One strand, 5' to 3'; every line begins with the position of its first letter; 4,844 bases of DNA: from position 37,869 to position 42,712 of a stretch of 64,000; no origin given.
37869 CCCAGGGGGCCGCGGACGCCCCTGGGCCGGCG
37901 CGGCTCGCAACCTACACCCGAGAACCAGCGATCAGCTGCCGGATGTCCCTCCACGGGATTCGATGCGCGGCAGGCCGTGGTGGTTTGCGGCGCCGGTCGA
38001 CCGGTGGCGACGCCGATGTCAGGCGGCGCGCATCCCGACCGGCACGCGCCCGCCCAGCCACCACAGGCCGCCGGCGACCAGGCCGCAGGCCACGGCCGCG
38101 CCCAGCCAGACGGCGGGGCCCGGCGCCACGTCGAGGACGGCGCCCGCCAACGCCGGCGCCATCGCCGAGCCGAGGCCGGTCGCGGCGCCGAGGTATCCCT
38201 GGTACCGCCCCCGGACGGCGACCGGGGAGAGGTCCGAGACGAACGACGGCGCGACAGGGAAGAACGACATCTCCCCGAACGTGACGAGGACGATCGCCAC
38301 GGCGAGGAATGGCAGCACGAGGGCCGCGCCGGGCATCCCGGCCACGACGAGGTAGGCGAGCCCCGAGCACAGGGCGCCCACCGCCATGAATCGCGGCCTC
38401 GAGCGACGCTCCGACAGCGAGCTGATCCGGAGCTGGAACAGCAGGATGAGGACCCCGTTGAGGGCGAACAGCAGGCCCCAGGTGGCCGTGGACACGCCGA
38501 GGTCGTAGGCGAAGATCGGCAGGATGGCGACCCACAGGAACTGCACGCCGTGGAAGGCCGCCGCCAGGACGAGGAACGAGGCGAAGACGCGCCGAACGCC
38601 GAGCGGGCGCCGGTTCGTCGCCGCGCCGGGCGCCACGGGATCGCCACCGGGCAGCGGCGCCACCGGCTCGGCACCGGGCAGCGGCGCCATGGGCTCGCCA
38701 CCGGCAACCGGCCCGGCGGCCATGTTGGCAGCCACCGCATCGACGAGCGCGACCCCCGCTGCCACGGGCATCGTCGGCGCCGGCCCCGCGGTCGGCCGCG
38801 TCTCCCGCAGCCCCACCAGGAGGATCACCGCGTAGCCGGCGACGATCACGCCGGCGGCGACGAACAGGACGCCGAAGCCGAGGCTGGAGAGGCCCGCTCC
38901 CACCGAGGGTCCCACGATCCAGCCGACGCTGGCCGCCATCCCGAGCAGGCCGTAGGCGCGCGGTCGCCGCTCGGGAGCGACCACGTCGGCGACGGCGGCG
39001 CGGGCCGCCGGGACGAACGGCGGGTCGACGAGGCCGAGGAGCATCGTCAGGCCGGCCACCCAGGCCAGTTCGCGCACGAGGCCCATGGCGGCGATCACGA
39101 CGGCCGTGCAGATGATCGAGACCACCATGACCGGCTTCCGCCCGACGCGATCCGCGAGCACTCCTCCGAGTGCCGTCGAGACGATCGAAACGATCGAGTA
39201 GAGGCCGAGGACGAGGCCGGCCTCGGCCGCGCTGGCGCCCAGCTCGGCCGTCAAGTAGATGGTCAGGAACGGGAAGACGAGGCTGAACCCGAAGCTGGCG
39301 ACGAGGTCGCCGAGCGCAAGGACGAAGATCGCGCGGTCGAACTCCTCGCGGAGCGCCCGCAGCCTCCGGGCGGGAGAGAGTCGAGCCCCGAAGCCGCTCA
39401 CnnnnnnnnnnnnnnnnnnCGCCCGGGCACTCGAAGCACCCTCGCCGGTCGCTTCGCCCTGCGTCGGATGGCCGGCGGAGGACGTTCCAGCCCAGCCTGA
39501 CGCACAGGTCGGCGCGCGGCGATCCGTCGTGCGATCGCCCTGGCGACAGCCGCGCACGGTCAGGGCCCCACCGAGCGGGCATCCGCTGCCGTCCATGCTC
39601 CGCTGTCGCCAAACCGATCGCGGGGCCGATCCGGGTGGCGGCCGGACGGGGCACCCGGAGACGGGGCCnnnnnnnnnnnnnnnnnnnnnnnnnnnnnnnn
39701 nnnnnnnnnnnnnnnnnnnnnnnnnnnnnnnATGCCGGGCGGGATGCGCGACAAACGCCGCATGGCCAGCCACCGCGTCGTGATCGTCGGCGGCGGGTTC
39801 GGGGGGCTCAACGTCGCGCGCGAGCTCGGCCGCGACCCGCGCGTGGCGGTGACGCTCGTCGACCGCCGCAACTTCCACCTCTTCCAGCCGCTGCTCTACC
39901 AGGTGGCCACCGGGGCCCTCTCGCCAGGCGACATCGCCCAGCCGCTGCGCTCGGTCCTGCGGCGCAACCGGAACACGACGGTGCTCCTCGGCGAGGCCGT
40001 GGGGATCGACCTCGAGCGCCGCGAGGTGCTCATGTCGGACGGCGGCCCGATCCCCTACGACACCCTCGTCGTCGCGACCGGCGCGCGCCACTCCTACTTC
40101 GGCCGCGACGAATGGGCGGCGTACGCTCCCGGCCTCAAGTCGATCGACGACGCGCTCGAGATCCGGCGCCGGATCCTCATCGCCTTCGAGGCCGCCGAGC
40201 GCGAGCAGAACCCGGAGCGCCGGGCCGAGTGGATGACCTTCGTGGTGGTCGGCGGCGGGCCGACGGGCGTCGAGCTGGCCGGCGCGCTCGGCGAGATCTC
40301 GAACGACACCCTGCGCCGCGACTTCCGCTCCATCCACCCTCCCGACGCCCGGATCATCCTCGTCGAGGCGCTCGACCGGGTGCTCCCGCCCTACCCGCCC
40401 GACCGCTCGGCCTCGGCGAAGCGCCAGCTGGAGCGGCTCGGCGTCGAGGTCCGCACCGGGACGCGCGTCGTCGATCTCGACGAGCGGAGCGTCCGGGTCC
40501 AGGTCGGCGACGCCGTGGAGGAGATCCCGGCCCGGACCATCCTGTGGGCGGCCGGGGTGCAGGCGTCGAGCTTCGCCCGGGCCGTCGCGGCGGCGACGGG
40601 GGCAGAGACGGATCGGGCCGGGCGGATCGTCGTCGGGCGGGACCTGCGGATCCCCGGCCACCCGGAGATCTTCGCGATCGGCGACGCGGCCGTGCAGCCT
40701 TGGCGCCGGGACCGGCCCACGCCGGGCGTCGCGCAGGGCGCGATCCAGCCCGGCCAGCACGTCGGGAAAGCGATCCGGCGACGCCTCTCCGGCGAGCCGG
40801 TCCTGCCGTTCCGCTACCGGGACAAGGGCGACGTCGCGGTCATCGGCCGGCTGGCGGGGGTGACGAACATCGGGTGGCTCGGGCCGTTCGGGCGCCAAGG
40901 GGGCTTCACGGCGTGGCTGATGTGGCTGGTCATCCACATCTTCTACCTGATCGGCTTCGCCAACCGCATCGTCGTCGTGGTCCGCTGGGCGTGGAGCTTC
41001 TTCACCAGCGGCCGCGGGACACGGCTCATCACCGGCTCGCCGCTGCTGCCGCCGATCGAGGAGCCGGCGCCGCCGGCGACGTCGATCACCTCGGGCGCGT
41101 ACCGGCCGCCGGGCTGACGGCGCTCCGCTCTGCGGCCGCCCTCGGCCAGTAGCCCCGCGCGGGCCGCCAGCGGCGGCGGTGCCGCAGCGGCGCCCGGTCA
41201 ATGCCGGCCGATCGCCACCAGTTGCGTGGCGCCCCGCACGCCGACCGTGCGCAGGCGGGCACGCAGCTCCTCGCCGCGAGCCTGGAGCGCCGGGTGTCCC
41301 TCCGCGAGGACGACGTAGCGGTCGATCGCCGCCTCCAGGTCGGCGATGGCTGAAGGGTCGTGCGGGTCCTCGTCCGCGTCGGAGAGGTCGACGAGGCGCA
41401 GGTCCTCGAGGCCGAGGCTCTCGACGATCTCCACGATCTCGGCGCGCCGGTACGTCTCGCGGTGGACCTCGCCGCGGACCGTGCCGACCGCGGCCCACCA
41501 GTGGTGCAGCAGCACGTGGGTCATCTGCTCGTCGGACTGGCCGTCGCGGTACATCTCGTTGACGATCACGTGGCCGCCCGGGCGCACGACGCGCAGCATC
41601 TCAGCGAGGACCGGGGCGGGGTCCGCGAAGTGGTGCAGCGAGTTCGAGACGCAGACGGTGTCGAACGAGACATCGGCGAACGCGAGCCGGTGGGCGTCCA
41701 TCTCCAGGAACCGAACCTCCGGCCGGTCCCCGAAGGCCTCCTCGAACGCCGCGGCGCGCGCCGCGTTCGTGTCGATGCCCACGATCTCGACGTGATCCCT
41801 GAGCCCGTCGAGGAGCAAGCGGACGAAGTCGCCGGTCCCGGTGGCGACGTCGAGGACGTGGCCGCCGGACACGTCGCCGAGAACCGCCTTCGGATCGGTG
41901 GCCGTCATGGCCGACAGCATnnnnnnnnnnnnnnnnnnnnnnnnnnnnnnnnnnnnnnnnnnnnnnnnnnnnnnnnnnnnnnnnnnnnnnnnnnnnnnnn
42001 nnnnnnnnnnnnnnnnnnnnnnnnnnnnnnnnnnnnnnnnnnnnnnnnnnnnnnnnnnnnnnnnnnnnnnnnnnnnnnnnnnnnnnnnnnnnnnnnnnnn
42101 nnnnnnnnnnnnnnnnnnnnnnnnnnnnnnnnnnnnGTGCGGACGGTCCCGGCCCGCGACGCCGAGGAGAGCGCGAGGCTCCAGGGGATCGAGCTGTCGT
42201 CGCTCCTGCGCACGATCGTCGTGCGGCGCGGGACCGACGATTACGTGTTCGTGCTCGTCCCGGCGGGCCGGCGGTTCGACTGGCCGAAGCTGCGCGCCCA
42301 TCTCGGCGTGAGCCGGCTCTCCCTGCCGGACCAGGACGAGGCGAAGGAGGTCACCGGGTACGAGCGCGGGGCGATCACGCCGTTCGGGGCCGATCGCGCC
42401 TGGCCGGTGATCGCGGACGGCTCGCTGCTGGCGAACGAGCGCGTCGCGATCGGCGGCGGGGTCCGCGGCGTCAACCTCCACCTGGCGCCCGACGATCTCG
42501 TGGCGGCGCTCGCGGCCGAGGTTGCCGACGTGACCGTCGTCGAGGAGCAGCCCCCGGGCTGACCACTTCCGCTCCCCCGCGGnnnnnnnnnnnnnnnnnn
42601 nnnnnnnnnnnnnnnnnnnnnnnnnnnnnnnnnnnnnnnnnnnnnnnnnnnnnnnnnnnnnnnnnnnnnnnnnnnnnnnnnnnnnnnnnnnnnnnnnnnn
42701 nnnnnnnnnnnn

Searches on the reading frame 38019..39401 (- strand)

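Call 54: search_protein_families(library=pfam, proteins=[window:38019-39401:-])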
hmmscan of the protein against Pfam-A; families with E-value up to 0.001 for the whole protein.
window:38019-39401:- (460 aa): 4 families
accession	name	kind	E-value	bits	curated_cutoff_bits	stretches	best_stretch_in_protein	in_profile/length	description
PF07690.21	MFS_1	-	1.1e-47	163.1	33.4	2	29-252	2-188/347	Major Facilitator Superfamily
PF12832.13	MFS_1_like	-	1e-19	71.3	25.2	1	40-426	16-365/373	MFS_1 like family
PF01306.25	LacY_symp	-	1.3e-06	27.9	24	1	36-204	20-190/413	LacY proton/sugar symporter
PF03137.26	OATP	-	6.6e-06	25.1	25.8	0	24-108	293-379/545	Organic Anion Transporter Polypeptide (OATP) family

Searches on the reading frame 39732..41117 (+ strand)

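Call 54: search_protein_families(library=pfam, proteins=[window:39732-41117:+])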
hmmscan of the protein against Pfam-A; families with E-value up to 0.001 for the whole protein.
window:39732-41117:+ (461 aa): 6 families
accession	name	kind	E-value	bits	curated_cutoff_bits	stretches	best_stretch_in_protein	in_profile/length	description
PF07992.20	Pyr_redox_2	-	4e-51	174.6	26.1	1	15-340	2-290/291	Pyridine nucleotide-disulphide oxidoreductase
PF00070.33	Pyr_redox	-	7.8e-14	52.4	22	1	170-254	2-71/82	Pyridine nucleotide-disulphide oxidoreductase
PF01266.30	DAO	-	1.1e-09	38.8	27.9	1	231-284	157-212/353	FAD dependent oxidoreductase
PF13454.12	NAD_binding_9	-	5.8e-05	23.6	21.8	0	17-48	1-35/155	FAD-NAD(P)-binding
PF13450.12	NAD_binding_8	-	0.00012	22.7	21.9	0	18-47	1-29/68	NAD(P)-binding Rossmann-like domain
PF13738.12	Pyr_redox_3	-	0.00083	19.1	30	0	9-118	160-267/305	Pyridine nucleotide-disulphide oxidoreductase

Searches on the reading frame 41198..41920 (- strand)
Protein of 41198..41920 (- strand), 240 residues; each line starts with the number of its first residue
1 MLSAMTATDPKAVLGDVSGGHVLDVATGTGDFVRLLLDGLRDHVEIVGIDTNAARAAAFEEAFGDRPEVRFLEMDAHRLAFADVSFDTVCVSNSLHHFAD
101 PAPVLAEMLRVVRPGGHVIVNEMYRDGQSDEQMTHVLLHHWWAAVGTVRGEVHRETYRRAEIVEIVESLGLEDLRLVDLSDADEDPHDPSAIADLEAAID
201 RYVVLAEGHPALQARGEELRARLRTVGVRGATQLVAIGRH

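Call 54: search_protein_families(library=pfam, proteins=[window:41198-41920:-])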
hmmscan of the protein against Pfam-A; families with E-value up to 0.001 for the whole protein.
window:41198-41920:- (240 aa): 9 families
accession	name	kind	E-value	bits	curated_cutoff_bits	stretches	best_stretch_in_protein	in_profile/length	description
PF08241.18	Methyltransf_11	-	2e-21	76.8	21.2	1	23-120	1-95/95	Methyltransferase domain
PF13649.12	Methyltransf_25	-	3.8e-19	69.6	27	1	22-116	1-97/97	Methyltransferase domain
PF01209.24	Ubie_methyltran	-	1.6e-16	60.8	20.1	1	14-125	43-156/233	ubiE/COQ5 methyltransferase family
PF13847.12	Methyltransf_31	-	2e-16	60.4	27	1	18-133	3-122/145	Methyltransferase domain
PF08242.18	Methyltransf_12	-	6.9e-15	56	30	1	23-118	1-98/98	Methyltransferase domain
PF13489.12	Methyltransf_23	-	2.4e-14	53.9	27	1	16-174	20-162/164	Methyltransferase domain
PF07021.18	MetW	-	1.5e-06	28.4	21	1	18-113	13-103/193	Methionine biosynthesis protein MetW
PF20922.3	Anamorsin_N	-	0.00026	21.2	27.1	1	64-130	29-98/163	Anamorsin, N-terminal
PF13578.12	Methyltransf_24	-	0.00061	21.1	26.3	1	27-121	3-103/105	Methyltransferase domain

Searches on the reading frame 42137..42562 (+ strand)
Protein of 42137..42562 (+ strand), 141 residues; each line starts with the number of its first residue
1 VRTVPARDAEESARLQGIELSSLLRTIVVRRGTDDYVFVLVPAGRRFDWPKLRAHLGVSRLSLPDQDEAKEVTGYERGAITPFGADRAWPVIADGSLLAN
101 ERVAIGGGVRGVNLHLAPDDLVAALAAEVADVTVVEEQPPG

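Call 54: search_protein_families(library=pfam, proteins=[window:42137-42562:+])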
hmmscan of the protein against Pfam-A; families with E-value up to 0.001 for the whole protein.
window:42137-42562:+ (141 aa): 1 family
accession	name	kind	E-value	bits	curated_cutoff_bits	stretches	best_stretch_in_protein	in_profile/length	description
PF04073.20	tRNA_edit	-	1.4e-29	103.1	25.5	1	5-122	3-121/123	Aminoacyl-tRNA editing domain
